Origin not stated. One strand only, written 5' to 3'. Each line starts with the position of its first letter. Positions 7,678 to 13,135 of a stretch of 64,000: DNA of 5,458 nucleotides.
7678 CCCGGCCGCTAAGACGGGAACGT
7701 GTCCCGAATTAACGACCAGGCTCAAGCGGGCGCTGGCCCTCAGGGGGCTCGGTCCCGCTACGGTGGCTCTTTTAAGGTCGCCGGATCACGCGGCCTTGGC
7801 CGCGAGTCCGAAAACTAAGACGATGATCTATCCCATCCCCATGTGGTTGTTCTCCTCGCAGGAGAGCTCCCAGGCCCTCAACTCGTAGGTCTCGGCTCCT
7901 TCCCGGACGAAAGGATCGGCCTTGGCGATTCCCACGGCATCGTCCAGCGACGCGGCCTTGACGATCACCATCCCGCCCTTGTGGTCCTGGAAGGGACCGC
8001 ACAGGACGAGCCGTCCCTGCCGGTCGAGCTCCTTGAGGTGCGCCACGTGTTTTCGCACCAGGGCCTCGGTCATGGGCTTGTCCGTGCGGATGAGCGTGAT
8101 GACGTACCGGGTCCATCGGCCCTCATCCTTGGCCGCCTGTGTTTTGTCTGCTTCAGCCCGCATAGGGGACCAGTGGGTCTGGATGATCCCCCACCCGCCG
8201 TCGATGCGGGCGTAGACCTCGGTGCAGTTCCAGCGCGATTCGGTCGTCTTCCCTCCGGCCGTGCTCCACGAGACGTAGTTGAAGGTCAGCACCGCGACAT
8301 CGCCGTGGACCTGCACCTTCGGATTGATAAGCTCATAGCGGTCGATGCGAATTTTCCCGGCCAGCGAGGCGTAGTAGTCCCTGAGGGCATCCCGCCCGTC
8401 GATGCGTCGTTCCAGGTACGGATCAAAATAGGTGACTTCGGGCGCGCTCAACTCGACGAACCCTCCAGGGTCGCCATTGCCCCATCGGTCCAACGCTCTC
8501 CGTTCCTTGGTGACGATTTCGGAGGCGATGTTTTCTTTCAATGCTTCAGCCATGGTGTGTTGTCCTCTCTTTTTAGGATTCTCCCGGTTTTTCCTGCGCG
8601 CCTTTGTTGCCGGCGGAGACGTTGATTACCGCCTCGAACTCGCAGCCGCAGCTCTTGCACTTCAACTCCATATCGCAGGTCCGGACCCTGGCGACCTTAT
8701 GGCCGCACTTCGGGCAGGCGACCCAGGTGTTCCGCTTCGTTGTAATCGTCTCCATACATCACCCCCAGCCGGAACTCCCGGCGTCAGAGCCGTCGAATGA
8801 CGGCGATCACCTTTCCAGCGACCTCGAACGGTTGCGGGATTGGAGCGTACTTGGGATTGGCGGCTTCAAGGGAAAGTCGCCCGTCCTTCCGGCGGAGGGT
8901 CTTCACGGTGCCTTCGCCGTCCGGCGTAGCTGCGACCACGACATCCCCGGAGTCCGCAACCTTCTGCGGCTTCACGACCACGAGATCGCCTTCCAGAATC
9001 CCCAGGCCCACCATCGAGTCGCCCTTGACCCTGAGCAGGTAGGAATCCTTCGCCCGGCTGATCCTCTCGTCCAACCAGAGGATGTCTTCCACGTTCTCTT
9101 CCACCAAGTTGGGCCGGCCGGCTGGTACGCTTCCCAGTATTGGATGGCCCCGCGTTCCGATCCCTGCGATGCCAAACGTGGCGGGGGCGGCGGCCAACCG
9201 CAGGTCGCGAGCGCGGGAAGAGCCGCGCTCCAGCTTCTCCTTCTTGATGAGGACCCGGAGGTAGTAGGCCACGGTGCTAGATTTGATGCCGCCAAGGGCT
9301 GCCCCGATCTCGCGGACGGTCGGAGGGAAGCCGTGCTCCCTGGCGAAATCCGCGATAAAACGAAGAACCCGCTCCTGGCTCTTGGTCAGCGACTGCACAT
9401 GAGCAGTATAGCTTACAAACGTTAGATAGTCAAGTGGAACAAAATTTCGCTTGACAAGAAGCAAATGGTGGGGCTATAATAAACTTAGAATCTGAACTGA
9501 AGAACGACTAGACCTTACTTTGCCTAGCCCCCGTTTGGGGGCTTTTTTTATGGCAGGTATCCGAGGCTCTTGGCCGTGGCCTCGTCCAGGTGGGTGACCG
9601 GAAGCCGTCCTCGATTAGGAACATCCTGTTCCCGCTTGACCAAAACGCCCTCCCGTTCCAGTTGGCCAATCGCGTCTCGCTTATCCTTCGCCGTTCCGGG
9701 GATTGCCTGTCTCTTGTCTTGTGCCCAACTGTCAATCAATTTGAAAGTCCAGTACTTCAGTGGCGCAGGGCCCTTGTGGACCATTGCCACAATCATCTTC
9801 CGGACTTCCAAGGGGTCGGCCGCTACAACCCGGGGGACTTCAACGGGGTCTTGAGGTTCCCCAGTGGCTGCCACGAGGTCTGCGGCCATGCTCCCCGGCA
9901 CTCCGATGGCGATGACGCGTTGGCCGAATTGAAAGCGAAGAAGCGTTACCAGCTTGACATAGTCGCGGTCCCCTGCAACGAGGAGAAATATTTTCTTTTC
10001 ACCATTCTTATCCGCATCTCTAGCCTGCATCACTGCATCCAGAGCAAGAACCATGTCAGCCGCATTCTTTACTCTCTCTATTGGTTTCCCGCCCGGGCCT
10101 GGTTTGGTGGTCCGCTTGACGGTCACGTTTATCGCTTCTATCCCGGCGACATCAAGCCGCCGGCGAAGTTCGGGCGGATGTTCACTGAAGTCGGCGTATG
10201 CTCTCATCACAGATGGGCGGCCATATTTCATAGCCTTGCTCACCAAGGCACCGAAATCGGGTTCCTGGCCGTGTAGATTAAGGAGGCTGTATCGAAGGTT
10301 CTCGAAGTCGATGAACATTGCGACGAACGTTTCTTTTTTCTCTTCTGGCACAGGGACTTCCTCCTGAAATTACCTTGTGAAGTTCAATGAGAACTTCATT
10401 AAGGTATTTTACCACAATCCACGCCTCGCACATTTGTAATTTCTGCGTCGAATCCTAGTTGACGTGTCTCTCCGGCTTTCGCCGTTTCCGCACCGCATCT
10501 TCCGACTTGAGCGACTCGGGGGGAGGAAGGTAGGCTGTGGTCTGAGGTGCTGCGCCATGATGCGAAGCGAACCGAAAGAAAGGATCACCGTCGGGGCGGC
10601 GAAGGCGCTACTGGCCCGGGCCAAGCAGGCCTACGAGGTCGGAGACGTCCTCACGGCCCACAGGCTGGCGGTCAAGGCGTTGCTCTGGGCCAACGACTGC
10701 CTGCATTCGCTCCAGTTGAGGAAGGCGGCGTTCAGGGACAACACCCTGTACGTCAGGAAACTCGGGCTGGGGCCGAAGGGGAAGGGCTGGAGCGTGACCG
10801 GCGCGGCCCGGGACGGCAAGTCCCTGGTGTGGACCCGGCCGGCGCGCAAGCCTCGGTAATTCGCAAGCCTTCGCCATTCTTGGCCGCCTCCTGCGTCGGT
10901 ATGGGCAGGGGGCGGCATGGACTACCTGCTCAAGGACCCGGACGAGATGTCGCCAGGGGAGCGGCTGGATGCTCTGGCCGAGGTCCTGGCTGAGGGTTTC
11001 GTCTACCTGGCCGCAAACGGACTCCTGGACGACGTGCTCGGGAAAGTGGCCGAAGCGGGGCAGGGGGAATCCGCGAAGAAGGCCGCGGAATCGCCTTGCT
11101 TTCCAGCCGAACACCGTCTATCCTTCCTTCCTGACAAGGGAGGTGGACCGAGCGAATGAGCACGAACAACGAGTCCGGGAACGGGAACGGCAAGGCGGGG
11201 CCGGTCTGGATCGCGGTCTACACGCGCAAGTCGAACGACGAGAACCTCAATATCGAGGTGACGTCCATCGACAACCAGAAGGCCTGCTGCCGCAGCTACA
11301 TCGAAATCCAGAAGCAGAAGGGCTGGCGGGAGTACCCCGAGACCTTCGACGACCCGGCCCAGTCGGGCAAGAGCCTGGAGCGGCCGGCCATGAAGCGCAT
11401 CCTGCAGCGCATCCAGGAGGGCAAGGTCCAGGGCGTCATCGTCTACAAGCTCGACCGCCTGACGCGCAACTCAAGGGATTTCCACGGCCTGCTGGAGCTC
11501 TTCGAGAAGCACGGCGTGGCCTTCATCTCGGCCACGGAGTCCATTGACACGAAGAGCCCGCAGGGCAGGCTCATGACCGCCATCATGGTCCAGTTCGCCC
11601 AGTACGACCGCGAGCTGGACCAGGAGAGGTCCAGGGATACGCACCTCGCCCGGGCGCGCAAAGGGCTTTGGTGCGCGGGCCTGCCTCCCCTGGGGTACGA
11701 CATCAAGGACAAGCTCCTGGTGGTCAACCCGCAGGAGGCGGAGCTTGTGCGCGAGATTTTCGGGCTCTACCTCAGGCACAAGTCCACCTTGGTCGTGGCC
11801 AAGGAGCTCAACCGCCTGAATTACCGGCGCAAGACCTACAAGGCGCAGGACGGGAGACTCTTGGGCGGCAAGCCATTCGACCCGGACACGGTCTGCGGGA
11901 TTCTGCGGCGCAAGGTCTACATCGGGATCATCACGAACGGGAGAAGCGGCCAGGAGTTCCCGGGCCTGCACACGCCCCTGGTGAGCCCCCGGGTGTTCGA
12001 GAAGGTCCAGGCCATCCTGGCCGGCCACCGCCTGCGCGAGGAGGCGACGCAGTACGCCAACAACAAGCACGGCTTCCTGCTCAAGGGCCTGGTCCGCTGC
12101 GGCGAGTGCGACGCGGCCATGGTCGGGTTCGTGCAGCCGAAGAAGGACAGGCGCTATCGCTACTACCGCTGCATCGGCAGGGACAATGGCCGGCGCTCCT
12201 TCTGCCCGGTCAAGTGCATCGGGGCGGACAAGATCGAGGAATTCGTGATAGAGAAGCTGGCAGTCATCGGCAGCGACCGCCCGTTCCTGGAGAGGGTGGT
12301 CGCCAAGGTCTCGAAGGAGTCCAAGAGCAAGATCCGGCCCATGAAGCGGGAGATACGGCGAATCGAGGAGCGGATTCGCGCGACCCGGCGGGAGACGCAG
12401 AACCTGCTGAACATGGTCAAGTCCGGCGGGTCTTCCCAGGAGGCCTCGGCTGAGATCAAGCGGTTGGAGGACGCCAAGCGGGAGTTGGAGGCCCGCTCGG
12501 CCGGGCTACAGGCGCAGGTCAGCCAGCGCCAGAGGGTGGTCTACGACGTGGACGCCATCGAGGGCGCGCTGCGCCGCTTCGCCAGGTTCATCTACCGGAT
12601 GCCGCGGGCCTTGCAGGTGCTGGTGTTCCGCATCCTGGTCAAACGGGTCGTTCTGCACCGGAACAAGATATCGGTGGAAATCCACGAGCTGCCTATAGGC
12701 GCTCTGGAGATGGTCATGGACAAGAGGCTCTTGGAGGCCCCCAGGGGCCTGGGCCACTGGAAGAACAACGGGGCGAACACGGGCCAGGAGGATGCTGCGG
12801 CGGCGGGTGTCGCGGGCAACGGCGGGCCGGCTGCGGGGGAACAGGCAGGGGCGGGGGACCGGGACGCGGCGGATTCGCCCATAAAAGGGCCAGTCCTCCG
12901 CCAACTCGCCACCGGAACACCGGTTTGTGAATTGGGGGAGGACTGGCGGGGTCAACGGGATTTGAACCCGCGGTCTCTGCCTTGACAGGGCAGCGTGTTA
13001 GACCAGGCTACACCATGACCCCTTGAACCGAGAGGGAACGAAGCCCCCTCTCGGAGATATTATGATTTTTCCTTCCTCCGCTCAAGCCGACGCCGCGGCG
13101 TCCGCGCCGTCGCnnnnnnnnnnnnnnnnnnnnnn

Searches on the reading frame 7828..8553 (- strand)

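Call 14: search_protein_families(library=pfam, proteins=[window:7828-8553:-], max_evalue=0.01)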
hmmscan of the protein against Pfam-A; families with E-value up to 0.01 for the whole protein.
window:7828-8553:- (241 aa): 6 families
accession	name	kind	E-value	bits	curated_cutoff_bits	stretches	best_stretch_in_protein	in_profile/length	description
PF03795.20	YCII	-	7.4e-14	52.4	24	1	154-228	7-94/95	YCII-related domain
PF14534.12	DUF4440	-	9.4e-14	52.2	25.2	1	14-121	2-105/107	Domain of unknown function (DUF4440)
PF08332.16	CaMKII_AD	-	1.2e-11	45.3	22.1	1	17-131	9-127/128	Calcium/calmodulin dependent protein kinase II association domain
PF13474.12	SnoaL_3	-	4.8e-11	43.5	22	1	32-131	20-119/121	SnoaL-like domain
PF12680.13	SnoaL_2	-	6.7e-09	36.7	27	1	18-119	2-97/102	SnoaL-like domain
PF13577.12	SnoaL_4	-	7.1e-05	23.3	24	1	20-123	19-122/126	SnoaL-like domain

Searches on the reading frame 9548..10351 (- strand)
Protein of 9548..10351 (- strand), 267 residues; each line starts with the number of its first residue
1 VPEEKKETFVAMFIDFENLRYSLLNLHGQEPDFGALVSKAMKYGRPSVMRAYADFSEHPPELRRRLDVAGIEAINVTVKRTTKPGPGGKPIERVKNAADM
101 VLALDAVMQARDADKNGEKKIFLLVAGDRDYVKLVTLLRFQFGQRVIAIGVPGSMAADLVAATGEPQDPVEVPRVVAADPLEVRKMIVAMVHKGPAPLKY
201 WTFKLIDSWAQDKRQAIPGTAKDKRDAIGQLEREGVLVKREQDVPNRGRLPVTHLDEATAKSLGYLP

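Call 14: search_protein_families(library=pfam, proteins=[window:9548-10351:-], max_evalue=0.01)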
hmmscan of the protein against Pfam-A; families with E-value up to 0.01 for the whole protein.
window:9548-10351:- (267 aa): 1 family
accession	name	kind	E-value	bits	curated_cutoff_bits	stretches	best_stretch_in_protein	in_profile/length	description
PF01936.24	NYN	-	9e-18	65.6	24.2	1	10-163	2-138/145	NYN domain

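Call 48: search_protein_families(library=padloc, proteins=[window:9548-10351:-], max_evalue=0.01)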
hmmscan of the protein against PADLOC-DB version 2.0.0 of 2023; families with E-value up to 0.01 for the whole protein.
window:9548-10351:- (267 aa): 0 families

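Call 55: search_protein_families(library=phrogs, proteins=[window:9548-10351:-], max_evalue=0.01)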
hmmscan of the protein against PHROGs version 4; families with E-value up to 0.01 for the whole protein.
window:9548-10351:- (267 aa): 1 family
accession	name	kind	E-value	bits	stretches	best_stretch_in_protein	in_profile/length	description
phrog_21480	-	unknown function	0.0023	18.2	1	10-140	61-186/323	-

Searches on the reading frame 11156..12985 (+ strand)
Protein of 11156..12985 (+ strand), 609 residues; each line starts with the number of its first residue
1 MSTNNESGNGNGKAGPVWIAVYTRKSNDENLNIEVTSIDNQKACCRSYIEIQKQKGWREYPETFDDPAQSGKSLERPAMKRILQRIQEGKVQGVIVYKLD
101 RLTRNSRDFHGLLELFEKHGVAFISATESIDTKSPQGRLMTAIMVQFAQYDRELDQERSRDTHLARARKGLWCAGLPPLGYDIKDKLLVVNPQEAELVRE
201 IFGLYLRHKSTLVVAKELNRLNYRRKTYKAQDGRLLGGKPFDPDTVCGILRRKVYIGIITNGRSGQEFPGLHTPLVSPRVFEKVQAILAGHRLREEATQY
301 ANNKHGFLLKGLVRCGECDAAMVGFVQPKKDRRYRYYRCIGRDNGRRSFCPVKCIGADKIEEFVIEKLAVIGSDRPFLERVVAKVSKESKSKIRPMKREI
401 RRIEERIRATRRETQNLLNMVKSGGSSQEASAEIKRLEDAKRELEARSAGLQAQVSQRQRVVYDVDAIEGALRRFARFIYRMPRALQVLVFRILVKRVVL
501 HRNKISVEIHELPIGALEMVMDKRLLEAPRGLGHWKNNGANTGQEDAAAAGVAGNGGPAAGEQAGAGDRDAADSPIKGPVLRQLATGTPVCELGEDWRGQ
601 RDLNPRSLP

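Call 14: search_protein_families(library=pfam, proteins=[window:11156-12985:+], max_evalue=0.01)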
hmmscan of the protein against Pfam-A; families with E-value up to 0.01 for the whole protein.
window:11156-12985:+ (609 aa): 5 families
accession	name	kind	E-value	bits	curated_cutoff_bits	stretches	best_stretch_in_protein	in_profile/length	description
PF00239.26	Resolvase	-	4.8e-32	111.5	23.3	1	19-170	1-143/145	Resolvase, N terminal domain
PF07508.19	Recombinase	-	8.4e-16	58.5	21.1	1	192-289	1-100/102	Recombinase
PF13408.12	Zn_ribbon_recom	-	7.8e-15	55.4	25.3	1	308-368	1-57/58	Recombinase zinc beta ribbon domain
PF25764.1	KIF21A_4th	-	0.0031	17.6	33.1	1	379-463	41-128/183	KIF21A-like domain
PF07560.16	DUF1539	-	0.007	16.9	23.8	0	375-437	5-64/126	Domain of Unknown Function (DUF1539)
